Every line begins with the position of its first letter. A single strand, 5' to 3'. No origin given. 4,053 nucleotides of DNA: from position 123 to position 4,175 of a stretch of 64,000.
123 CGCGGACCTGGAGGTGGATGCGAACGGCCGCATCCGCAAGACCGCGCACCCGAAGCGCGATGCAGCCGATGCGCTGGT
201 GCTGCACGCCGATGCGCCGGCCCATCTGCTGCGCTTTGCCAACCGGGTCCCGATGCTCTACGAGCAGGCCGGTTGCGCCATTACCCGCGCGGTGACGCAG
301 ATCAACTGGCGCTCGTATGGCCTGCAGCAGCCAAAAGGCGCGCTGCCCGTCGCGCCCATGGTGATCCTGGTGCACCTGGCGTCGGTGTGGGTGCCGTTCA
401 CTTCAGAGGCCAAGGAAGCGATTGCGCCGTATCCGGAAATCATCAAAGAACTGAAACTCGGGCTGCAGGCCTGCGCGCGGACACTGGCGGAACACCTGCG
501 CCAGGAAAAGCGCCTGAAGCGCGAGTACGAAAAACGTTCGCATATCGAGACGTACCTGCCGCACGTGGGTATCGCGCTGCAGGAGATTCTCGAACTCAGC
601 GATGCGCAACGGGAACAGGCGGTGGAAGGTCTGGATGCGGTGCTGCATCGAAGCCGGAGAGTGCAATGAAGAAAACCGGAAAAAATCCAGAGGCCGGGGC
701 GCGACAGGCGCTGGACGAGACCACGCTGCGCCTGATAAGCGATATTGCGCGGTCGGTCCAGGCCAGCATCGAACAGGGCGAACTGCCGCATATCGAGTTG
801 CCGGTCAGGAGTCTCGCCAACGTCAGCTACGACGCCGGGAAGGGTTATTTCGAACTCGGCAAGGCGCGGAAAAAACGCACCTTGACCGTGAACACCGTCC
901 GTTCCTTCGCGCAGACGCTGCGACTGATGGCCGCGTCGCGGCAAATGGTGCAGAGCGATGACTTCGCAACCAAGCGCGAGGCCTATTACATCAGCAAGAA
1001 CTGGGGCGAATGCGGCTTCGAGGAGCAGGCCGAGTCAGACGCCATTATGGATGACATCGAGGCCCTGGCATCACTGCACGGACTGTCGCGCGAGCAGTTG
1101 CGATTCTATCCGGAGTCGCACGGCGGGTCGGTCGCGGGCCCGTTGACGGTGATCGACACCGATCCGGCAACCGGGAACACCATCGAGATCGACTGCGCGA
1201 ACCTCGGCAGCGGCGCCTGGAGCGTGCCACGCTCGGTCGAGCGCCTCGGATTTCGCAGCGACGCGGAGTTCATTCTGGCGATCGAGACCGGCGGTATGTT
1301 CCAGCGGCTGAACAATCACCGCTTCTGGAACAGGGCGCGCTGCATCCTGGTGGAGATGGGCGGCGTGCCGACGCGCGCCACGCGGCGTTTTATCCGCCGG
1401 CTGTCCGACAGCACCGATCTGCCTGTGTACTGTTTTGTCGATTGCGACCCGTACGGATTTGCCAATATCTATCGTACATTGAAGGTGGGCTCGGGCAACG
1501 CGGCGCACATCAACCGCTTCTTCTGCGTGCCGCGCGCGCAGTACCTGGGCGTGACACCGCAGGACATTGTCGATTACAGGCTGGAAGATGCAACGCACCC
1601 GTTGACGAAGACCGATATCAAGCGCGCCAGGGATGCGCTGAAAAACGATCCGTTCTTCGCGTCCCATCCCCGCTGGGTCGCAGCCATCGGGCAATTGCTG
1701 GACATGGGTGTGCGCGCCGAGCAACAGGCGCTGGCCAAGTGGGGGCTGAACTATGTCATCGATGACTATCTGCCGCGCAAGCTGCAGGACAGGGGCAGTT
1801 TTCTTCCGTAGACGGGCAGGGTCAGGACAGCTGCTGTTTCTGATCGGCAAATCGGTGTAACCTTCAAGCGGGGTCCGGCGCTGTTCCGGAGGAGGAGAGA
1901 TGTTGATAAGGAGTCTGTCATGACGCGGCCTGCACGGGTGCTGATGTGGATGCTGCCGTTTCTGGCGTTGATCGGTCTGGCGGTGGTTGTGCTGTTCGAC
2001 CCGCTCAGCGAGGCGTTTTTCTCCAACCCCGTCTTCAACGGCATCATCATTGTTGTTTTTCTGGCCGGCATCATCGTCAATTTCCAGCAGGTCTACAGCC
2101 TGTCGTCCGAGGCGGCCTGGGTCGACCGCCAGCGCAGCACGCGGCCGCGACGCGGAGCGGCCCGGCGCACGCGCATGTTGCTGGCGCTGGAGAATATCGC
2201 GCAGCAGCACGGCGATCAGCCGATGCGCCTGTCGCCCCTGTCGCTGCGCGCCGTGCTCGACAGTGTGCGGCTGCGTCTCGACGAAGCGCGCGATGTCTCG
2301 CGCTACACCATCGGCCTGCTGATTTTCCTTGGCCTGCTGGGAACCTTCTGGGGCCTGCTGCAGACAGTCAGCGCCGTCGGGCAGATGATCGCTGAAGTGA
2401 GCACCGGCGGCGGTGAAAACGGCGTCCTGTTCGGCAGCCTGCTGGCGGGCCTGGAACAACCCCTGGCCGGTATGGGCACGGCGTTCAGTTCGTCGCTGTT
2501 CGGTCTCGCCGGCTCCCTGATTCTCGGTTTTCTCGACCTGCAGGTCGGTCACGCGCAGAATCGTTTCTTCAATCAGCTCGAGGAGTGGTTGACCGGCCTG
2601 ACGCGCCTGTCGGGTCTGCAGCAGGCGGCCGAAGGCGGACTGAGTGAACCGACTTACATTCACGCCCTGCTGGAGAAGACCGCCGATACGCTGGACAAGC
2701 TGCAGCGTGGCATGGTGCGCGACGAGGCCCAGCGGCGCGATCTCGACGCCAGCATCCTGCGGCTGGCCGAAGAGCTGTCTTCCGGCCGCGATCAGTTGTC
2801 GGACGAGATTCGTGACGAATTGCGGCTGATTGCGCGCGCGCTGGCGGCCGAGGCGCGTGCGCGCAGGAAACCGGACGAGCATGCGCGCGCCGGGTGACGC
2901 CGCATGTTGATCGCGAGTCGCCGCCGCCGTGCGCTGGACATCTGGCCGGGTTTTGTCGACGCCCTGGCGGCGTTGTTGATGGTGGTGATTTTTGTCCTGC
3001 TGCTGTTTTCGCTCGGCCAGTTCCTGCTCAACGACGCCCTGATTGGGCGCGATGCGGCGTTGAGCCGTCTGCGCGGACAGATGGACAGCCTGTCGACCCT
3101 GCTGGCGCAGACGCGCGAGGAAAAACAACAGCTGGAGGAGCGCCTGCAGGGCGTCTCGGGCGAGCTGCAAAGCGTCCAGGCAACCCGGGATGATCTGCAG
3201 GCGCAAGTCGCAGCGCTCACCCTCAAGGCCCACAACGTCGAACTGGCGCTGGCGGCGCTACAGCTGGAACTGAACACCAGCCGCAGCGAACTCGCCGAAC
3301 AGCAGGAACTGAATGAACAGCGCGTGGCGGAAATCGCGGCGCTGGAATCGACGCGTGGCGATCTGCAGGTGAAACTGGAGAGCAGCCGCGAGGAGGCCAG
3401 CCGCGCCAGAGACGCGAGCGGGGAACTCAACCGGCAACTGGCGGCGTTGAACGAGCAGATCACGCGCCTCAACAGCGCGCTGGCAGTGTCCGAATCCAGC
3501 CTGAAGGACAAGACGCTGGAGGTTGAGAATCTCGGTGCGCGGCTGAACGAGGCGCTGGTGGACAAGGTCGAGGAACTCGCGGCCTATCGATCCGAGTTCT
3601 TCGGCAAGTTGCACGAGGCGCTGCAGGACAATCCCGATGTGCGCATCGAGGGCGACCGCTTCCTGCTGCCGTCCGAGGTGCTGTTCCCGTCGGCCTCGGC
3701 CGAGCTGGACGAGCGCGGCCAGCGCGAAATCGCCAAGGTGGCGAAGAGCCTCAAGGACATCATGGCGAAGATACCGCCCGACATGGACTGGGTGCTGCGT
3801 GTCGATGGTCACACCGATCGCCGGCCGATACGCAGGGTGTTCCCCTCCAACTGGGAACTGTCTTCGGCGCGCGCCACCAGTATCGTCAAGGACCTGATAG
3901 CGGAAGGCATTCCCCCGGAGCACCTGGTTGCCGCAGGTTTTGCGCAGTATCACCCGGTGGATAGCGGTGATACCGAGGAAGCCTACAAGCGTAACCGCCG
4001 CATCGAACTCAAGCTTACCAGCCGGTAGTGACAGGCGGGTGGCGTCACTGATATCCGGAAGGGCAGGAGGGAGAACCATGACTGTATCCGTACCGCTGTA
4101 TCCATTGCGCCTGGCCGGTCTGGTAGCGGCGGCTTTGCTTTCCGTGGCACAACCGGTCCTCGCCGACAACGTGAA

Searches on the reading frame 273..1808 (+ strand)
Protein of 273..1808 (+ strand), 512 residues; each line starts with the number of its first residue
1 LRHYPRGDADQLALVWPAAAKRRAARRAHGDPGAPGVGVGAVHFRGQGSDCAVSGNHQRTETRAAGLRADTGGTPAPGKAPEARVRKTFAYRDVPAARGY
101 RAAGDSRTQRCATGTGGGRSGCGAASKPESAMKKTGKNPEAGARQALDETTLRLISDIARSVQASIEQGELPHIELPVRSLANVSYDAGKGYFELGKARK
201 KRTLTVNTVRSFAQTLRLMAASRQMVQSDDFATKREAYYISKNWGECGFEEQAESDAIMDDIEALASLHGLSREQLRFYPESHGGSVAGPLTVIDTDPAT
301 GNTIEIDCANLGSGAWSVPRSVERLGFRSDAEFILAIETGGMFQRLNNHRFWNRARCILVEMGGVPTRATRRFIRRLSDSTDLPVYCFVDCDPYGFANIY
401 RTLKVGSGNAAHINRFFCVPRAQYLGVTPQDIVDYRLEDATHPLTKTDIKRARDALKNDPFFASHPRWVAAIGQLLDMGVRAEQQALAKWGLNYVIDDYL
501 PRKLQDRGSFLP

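Call 28: search_protein_families(library=pfam, proteins=[window:273-1808:+], max_evalue=0.00001)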
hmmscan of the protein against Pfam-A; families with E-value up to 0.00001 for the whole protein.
window:273-1808:+ (512 aa): 3 families
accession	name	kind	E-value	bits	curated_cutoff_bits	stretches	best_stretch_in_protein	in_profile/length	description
PF21180.3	TOP6A-Spo11_Toprim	-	2.7e-57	193.9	24.1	1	333-504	1-170/170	Topoisomerase 6 subunit A/Spo11, Toprim domain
PF20768.2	Topo_VI_alpha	-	4.2e-13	49.3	23.6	1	282-330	2-49/50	All-beta domain in DNA topoisomerase VI alpha subunit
PF04406.19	TP6A_N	-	2.1e-12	47.1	26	1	210-276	1-60/62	Type IIB DNA topoisomerase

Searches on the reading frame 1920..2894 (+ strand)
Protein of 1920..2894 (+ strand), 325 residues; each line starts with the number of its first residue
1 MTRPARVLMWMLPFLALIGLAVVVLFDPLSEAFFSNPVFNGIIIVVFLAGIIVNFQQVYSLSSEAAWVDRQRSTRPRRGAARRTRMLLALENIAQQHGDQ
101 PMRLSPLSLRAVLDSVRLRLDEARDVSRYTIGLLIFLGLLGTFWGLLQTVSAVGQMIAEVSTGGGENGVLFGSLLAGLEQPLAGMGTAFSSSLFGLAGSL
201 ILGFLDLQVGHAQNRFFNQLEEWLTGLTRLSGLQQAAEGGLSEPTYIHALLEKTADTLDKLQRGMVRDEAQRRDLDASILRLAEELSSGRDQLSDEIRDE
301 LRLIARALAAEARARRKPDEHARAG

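Call 28: search_protein_families(library=pfam, proteins=[window:1920-2894:+], max_evalue=0.00001)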
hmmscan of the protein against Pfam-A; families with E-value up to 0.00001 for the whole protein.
window:1920-2894:+ (325 aa): 0 families

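Call 75: find_encoding_contigs(protein=window:1920-2894:+, flank=10000, max_places=1)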
Protein window:1920-2894:+ (325 aa): 2 contigs read that carry it; 1 place shown.
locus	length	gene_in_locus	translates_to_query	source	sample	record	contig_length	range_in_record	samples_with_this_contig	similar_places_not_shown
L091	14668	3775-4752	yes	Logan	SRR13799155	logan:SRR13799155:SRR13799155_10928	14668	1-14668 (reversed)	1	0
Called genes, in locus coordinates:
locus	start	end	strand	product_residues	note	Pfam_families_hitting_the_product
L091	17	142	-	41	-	-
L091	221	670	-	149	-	-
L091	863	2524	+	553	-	PF02518:HATPase_c, PF13589:HATPase_c_3, PF09239:Topo-VIb_trans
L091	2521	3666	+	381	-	PF04406:TP6A_N, PF20768:Topo_VI_alpha, PF21180:TOP6A-Spo11_Toprim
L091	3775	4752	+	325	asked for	-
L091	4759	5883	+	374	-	PF00691:OmpA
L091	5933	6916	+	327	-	PF23023:Anti-Pycsar_Apyc1 (weak), PF00753:Lactamase_B (faint), PF13483:Lactamase_B_3, PF12706:Lactamase_B_2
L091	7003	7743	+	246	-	-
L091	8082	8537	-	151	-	-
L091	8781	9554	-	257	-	-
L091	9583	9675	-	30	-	-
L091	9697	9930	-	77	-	-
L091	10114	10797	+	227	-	PF01638:HxlR, PF14864:Alkyl_sulf_C (weak), PF02036:SCP2 (weak)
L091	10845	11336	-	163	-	PF13441:Gly-zipper_YMGG (faint)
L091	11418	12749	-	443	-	PF21088:MS_channel_1st (weak), PF00924:MS_channel_2nd, PF21082:MS_channel_3rd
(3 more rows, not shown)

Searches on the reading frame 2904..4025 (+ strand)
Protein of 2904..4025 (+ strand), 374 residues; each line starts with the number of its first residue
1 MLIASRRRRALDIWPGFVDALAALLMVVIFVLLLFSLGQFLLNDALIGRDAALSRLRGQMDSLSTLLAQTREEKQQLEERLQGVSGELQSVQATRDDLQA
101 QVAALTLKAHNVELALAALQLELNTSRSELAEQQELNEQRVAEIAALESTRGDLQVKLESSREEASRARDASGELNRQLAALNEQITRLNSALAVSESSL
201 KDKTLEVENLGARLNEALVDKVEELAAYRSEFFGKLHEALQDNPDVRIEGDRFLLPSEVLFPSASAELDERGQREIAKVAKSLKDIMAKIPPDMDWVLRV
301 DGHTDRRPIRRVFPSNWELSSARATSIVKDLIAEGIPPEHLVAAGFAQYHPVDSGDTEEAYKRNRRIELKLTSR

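Call 28: search_protein_families(library=pfam, proteins=[window:2904-4025:+], max_evalue=0.00001)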
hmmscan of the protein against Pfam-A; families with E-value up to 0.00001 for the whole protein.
window:2904-4025:+ (374 aa): 1 family
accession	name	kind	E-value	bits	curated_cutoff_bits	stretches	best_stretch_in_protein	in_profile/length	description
PF00691.25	OmpA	-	3.9e-14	53.2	27.2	1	260-365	1-98/98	OmpA family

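Call 74: find_encoding_contigs(protein=window:2904-4025:+, flank=10000, max_places=1)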
Protein window:2904-4025:+ (374 aa): no gene with exactly this product is on record in the collection.
